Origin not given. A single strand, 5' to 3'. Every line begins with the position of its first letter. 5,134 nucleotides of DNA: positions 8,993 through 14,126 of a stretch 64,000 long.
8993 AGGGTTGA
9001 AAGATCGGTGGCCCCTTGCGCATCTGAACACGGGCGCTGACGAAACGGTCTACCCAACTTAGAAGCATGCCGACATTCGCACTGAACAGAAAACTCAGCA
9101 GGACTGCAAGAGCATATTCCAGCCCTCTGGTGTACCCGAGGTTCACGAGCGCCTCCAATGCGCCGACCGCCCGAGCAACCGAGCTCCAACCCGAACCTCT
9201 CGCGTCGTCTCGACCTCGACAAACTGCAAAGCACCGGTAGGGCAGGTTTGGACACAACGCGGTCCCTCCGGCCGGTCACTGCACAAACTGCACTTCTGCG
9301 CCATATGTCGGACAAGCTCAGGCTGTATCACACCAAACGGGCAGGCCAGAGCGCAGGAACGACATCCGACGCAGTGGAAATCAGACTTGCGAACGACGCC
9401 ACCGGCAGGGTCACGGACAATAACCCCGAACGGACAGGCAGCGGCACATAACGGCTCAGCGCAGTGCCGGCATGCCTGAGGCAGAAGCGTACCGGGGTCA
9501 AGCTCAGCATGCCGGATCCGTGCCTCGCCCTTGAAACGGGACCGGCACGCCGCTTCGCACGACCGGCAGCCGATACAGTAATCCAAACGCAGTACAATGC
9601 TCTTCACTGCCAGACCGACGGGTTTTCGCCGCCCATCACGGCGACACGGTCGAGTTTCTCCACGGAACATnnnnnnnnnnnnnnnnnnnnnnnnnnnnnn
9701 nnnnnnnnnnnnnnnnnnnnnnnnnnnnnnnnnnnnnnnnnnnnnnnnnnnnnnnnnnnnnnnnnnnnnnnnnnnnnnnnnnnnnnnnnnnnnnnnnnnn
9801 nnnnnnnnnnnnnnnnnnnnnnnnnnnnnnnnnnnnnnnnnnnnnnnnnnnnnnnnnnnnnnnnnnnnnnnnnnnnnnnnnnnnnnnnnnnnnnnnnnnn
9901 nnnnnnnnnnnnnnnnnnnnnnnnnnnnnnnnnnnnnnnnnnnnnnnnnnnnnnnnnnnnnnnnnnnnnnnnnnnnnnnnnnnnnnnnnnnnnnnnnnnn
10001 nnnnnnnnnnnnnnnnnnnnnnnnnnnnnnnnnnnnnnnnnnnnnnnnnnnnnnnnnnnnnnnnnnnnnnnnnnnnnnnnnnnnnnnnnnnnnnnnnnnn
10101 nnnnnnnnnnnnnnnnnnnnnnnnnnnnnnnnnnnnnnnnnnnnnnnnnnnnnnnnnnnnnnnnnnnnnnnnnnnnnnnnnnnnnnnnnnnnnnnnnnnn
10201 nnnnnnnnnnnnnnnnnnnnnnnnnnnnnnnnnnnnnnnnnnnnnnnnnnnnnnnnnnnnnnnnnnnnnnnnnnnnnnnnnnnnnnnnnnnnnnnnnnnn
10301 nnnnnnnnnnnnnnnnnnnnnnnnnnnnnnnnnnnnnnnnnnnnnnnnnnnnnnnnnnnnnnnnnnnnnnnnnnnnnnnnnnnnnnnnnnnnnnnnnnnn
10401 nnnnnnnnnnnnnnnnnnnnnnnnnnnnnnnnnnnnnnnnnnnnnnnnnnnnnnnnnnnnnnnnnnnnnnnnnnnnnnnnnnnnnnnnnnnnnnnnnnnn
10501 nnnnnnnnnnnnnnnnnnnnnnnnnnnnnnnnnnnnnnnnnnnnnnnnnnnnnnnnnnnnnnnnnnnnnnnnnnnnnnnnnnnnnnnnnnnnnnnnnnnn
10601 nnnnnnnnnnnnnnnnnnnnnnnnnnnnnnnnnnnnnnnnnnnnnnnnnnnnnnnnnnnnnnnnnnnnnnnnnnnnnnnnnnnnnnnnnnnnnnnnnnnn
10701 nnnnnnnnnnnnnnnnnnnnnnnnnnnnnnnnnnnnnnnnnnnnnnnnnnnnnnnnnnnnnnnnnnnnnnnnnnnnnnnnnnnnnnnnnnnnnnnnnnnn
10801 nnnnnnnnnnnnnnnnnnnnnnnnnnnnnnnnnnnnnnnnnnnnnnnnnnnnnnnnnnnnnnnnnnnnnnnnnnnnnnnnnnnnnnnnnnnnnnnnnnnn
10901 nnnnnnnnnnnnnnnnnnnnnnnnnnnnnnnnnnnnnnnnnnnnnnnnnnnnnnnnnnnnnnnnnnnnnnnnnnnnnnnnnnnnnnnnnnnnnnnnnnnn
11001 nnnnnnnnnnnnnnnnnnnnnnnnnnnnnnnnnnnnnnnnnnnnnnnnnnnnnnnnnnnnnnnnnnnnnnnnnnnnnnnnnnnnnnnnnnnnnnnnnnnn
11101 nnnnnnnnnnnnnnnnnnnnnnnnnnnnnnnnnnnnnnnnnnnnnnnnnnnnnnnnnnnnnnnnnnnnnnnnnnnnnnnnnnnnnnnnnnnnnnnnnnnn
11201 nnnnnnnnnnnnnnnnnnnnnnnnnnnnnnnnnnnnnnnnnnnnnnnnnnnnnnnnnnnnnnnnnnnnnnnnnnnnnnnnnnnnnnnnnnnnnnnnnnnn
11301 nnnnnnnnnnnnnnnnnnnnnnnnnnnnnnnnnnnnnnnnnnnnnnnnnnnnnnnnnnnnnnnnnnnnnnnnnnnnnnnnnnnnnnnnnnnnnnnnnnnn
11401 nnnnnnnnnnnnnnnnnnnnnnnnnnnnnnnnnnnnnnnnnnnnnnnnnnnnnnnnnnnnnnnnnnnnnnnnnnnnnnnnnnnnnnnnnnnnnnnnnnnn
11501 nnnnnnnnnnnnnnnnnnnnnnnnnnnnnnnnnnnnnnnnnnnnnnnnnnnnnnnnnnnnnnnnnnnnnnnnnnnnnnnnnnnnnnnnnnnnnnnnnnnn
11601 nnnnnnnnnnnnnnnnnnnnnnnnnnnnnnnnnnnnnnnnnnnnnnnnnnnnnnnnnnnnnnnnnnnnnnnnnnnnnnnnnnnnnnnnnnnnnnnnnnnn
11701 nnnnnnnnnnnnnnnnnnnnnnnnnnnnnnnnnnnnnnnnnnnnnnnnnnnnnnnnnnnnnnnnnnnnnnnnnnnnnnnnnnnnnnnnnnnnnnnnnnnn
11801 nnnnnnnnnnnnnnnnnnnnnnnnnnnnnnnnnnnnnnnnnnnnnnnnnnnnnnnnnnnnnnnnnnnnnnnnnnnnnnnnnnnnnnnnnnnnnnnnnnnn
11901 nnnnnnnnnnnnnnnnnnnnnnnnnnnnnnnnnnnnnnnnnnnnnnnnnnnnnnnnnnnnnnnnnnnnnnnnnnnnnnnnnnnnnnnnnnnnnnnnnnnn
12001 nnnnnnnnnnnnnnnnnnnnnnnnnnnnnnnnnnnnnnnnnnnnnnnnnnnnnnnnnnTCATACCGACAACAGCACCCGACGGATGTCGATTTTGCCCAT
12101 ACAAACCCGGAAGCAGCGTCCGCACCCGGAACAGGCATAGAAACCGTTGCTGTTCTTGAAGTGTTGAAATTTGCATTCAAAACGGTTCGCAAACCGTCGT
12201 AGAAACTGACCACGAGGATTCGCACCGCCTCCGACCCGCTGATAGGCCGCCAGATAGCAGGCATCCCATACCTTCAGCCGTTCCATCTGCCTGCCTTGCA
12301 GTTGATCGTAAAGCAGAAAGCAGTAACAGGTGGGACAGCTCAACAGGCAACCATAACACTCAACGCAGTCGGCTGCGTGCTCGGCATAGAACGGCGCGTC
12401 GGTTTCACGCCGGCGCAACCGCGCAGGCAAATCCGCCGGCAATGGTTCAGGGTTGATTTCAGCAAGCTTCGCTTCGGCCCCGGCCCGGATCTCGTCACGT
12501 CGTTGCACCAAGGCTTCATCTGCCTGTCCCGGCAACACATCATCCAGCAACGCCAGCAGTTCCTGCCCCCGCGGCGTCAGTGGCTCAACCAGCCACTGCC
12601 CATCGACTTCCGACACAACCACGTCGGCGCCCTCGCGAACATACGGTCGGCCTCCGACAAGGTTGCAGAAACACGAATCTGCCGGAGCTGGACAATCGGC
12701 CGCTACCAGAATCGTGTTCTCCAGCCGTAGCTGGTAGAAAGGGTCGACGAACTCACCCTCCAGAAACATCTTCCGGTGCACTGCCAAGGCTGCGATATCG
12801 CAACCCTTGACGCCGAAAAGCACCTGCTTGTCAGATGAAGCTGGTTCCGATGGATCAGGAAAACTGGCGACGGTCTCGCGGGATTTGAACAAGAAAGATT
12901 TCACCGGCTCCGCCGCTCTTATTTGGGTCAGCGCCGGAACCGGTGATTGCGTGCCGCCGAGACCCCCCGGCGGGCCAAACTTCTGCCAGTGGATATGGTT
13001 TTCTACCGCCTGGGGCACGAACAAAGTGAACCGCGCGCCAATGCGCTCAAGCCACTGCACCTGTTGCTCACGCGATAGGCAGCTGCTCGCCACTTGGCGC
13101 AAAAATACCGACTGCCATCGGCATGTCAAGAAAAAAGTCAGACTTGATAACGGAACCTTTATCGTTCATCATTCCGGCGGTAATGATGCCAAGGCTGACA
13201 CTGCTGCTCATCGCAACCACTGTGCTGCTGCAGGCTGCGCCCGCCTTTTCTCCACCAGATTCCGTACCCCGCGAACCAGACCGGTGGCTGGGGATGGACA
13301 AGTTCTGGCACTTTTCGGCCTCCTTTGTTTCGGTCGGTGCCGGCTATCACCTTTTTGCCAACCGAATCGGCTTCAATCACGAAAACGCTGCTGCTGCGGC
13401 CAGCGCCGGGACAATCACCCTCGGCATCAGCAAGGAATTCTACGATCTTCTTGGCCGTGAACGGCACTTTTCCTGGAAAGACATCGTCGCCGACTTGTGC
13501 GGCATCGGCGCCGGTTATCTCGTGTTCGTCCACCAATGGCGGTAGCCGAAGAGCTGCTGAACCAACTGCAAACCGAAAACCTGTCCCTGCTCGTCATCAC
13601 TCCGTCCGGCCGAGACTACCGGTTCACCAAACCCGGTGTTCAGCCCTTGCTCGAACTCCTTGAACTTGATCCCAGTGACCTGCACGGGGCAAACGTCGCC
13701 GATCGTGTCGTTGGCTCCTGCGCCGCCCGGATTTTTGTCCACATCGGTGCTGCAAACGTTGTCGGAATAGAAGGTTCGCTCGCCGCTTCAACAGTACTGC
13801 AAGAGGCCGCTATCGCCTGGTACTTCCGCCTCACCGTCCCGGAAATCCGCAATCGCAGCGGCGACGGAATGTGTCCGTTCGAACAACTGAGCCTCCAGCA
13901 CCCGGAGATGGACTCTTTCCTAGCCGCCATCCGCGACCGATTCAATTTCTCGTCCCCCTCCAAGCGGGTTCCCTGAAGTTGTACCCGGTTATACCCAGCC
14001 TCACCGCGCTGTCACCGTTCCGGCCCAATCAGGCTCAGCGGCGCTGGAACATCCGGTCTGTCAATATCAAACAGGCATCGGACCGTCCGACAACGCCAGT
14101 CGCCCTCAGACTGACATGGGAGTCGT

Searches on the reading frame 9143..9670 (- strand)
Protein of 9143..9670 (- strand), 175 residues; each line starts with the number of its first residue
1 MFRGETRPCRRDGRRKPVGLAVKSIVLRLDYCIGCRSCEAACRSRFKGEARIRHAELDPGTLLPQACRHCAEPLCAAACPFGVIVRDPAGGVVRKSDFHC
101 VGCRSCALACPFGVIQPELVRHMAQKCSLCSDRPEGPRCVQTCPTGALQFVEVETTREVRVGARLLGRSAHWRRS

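Call 4: search_protein_families(library=pfam, proteins=[window:9143-9670:-], max_evalue=0.01)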
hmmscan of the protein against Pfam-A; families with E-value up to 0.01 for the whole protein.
window:9143-9670:- (175 aa): 13 families
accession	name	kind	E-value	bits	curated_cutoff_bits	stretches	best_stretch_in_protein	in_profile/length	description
PF13247.11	Fer4_11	-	3e-19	69.5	26.2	1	62-152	5-99/100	4Fe-4S dicluster domain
PF12838.12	Fer4_7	-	1.6e-13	51.3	27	2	67-114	2-52/52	4Fe-4S dicluster domain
PF13187.11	Fer4_9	-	6.1e-13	49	27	3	99-147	1-51/52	4Fe-4S dicluster domain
PF13237.11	Fer4_10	-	1.1e-12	48.1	25.5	1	64-111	6-53/53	4Fe-4S dicluster domain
PF12837.12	Fer4_6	-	4.9e-11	42.5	25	2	100-115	9-24/24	4Fe-4S binding domain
PF00037.32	Fer4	-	8.4e-11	41.7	21.1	2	100-116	8-24/24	4Fe-4S binding domain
PF12797.12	Fer4_2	-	1.7e-08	34.3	24.5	2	99-112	9-22/22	4Fe-4S binding domain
PF13484.11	Fer4_16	-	2.6e-07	31.7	30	0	99-127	1-27/66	4Fe-4S double cluster binding domain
PF14697.11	Fer4_21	-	2.7e-06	27.8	35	0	65-115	6-57/59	4Fe-4S dicluster domain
PF12800.12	Fer4_4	-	4.3e-06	27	24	0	100-113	4-17/17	4Fe-4S binding domain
PF12798.12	Fer4_3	-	2.1e-05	25.4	27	0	100-113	1-14/15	4Fe-4S binding domain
PF13183.11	Fer4_8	-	0.00019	22.4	27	0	29-83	2-68/68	4Fe-4S dicluster domain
PF13534.11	Fer4_17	-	0.0048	17.9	22.2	0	28-44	42-58/61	4Fe-4S dicluster domain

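Call 7: search_protein_families(library=ncbifam, proteins=[window:9143-9670:-], max_evalue=0.001)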
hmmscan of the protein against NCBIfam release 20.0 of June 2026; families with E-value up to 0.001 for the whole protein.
window:9143-9670:- (175 aa): 28 families (the best 25 are shown)
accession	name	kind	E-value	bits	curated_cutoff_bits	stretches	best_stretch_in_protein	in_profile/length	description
TIGR02951.1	DMSO_dmsB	equivalog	9.1e-23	81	214.1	1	66-157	63-157/161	DMSO/selenate family reductase complex B subunit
NF009408.0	PRK12769.1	equivalog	2.4e-22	78.8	1003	1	26-159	6-153/659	formate-dependent uric acid utilization protein AegA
NF009451.0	PRK12809.1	equivalog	1.1e-21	76.7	1154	1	25-161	5-147/639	formate-dependent uric acid utilization protein YgfT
TIGR01582.1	FDH-beta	equivalog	8.4e-21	74.3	334.7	1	65-155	91-184/283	formate dehydrogenase subunit beta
NF008134.0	PRK10882.1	equivalog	6.9e-19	68.1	263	1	60-153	106-208/329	hydrogenase 2 operon protein HybA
NF045766.1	PhenlGlyoxDHPadI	equivalog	1.4e-18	66.9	700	1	21-153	3-138/443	NADH-dependent phenylglyoxylate dehydrogenase subunit beta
NF007658.0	PRK10330.1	equivalog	1.6e-18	66.8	260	1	26-161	6-165/181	electron transport protein HydN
NF045715.1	sulf_resp_HmcB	equivalog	6e-18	65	420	1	65-153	105-198/307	sulfate respiration complex iron-sulfur protein HmcB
TIGR03149.1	cyt_nit_nrfC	equivalog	4.6e-17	62.1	377.6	1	30-155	46-186/225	cytochrome c nitrite reductase Fe-S protein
NF007382.0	PRK09898.1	equivalog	6.5e-15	55.2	213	1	63-154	119-204/208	ferredoxin-like protein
TIGR03478.1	DMSO_red_II_bet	subfamily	1.2e-14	54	480.7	1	63-146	127-213/321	DMSO reductase family type II enzyme, iron-sulfur subunit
NF041715.1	arsenate_red_ArrB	equivalog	1.2e-13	51.1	450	1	25-116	5-105/233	arsenate respiratory reductase iron-sulfur subunit ArrB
NF042979.1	EthbenzDh_ebdB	equivalog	2.6e-12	46.3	740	1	64-145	150-234/354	ethylbenzene dehydrogenase subunit beta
TIGR01660.1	narH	equivalog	1.1e-11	43.9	524.05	1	63-143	179-262/492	nitrate reductase subunit beta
NF041782.1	mnquin_red_QrcC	equivalog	1.6e-11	44.3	400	1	61-114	59-115/239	menaquinone reductase iron-sulfur cluster-binding subunit QrcC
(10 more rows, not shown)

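Call 59: search_solved_structures(query=window:9146-9607:-, max_evalue=0.000001, show_alignments=1)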
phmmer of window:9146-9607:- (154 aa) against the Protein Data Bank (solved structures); distinct sequences matched with E-value up to 0.000001: 22.
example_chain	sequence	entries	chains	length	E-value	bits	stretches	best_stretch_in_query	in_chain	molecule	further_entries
9mqx_E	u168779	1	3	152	1.2e-20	76.9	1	2-133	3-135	Fe-S-cluster-containing hydrogenase subunit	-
7z0s_B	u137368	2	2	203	1e-19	73.9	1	8-96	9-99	Formate hydrogenlyase subunit 2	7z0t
8c0z_C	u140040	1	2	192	8e-19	71.1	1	6-140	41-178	Iron-sulfur cluster-binding protein potential subunit of aldehyde oxidoreductase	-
7qv7_A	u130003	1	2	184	1.7e-17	66.8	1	9-97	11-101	Hydrogen dependent carbon dioxide reductase subunit HycB3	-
1kqf_B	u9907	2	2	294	1.6e-16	63.6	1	42-132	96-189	FORMATE DEHYDROGENASE, NITRATE-INDUCIBLE, IRON-SULFUR SUBUNIT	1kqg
7qv7_B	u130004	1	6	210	1e-15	61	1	9-95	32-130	Hydrogen dependent carbon dioxide reductase subunit HycB4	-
1q16_B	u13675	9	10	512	1.2e-15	60.7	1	41-129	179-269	Respiratory nitrate reductase 1 beta chain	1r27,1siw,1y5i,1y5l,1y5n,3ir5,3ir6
1y4z_B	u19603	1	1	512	1.4e-14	57.3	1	41-129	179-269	Respiratory nitrate reductase 1 beta chain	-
3egw_B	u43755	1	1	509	1.5e-14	57.2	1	41-129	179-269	Respiratory nitrate reductase 1 beta chain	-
2ivf_B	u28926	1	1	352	1.5e-14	57.2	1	42-131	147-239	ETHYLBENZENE DEHYDROGENASE BETA-SUBUNIT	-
30gj_B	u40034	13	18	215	1.6e-14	57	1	41-132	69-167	Formate dehydrogenase, beta subunit, putative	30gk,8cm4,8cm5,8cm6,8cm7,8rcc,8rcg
8rc8_B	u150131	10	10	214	1.8e-14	56.9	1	41-132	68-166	Formate dehydrogenase, beta subunit, putative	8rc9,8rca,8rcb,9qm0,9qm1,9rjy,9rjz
6sdr_B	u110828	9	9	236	2.3e-14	56.6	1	41-132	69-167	Formate dehydrogenase, beta subunit, putative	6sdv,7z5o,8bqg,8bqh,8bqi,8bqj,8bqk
6x1o_B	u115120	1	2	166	7e-14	55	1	4-127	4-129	Oxidoreductase, Fe-S subunit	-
6x6u_B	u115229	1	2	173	7.8e-14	54.9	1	4-127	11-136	Oxidoreductase, Fe-S subunit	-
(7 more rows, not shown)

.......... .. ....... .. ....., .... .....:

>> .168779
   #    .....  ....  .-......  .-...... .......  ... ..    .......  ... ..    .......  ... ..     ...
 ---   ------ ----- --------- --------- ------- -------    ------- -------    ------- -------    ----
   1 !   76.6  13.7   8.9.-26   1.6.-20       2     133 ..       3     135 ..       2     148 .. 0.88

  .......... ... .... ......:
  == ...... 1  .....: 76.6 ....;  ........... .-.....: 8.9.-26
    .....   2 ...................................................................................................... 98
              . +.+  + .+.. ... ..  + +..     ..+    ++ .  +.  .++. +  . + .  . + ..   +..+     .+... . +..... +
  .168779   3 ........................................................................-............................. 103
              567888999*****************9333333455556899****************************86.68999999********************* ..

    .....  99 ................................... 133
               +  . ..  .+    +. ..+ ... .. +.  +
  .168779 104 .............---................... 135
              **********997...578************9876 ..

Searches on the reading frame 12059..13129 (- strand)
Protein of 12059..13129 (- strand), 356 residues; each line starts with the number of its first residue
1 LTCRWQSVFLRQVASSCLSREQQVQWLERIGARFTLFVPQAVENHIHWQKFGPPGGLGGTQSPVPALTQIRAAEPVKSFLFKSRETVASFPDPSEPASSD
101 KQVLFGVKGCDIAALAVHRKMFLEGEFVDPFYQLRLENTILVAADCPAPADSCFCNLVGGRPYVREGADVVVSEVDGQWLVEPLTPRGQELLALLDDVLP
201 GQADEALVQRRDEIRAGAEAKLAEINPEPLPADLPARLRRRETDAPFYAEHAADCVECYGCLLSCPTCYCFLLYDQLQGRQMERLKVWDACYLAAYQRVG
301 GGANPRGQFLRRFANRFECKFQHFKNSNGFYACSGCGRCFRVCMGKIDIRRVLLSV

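Call 4: search_protein_families(library=pfam, proteins=[window:12059-13129:-], max_evalue=0.01)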
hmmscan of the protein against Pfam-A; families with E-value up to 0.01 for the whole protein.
window:12059-13129:- (356 aa): 6 families
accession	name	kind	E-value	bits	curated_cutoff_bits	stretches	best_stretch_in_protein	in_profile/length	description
PF17179.9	Fer4_22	-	4.5e-23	82.4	27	1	255-347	2-95/95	4Fe-4S dicluster domain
PF13187.11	Fer4_9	-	0.0001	22.7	27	0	327-346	34-50/52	4Fe-4S dicluster domain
PF13746.11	Fer4_18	-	0.00018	22.1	27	0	314-352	42-80/114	4Fe-4S dicluster domain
PF13183.11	Fer4_8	-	0.00047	21.1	27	1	252-345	2-66/68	4Fe-4S dicluster domain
PF13237.11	Fer4_10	-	0.00066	20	25.5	0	332-345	8-24/53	4Fe-4S dicluster domain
PF12838.12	Fer4_7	-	0.0049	17.8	27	0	333-344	2-13/52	4Fe-4S dicluster domain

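Call 7: search_protein_families(library=ncbifam, proteins=[window:12059-13129:-], max_evalue=0.001)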
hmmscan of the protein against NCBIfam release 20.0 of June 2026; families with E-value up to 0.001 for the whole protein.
window:12059-13129:- (356 aa): 3 families
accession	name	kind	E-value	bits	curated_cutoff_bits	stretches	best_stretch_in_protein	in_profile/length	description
NF040829.1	sulfhyd_ShyB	equivalog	8.4e-39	133.5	690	1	68-353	48-326/334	NAD(P)-dependent hydrogenase/sulfhydrogenase 2 subunit beta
NF040833.1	sulfhyd_HydB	equivalog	2e-36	125.6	750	1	71-353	52-332/367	NADPH-dependent hydrogenase/sulfhydrogenase 1 subunit beta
TIGR02910.1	sulfite_red_A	equivalog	7e-26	91.3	323.15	1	95-349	83-319/334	anaerobic sulfite reductase subunit AsrA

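Call 36: search_solved_structures(query=window:12059-13093:-, max_evalue=0.01, show_alignments=2)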
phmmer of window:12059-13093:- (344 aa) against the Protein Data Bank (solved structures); distinct sequences matched with E-value up to 0.01: 2.
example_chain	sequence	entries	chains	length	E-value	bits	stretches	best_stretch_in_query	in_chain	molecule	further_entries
9nez_B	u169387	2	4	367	2.7e-30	109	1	59-336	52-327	Sulfhydrogenase 1 subunit beta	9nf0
8rvu_E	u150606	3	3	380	0.008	18.6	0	165-258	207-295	Formate dehydrogenase, beta subunit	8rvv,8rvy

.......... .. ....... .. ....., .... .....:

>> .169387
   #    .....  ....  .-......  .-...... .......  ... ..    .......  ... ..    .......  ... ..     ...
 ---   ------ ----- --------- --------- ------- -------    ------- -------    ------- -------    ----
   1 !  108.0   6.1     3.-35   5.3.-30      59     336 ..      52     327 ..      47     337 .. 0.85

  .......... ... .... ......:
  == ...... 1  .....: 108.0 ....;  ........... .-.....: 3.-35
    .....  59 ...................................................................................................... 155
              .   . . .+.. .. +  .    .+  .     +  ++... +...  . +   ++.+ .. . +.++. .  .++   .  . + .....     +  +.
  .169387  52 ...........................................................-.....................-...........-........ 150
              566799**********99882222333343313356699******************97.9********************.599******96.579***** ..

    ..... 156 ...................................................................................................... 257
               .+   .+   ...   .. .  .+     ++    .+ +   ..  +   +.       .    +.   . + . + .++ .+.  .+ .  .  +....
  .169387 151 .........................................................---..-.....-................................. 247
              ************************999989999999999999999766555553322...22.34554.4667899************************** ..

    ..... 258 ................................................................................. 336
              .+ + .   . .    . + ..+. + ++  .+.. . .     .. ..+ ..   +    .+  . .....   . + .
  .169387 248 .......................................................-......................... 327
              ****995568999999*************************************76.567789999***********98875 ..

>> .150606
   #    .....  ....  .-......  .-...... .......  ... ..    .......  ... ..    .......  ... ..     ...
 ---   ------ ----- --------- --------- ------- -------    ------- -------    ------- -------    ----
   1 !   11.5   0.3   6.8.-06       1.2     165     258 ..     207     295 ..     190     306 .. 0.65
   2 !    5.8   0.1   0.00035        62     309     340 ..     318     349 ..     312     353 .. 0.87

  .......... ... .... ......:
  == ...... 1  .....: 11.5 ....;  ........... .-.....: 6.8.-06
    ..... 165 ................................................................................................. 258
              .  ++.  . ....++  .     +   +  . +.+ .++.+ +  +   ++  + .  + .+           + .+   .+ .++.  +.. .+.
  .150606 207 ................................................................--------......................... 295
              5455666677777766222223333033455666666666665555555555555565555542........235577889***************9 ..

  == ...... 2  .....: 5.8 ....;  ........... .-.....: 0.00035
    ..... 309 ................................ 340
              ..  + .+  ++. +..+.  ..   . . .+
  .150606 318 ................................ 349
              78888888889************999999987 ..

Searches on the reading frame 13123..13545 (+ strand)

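Call 42: search_protein_families(library=pfam, proteins=[window:13123-13545:+], max_evalue=0.0001)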
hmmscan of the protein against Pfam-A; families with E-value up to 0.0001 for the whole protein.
window:13123-13545:+ (140 aa): 1 family
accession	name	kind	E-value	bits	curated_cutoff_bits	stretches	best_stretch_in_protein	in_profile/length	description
PF10043.14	DUF2279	-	3.2e-08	34.6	28.6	1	56-134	12-89/91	Predicted periplasmic lipoprotein (DUF2279)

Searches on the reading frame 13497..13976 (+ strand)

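Call 42: search_protein_families(library=pfam, proteins=[window:13497-13976:+], max_evalue=0.0001)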
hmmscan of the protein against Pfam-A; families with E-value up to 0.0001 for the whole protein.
window:13497-13976:+ (159 aa): 1 family
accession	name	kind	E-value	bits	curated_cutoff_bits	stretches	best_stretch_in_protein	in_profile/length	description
PF08973.16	TM1506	-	9.8e-25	87.2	27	1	20-147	2-128/130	Domain of unknown function (DUF1893)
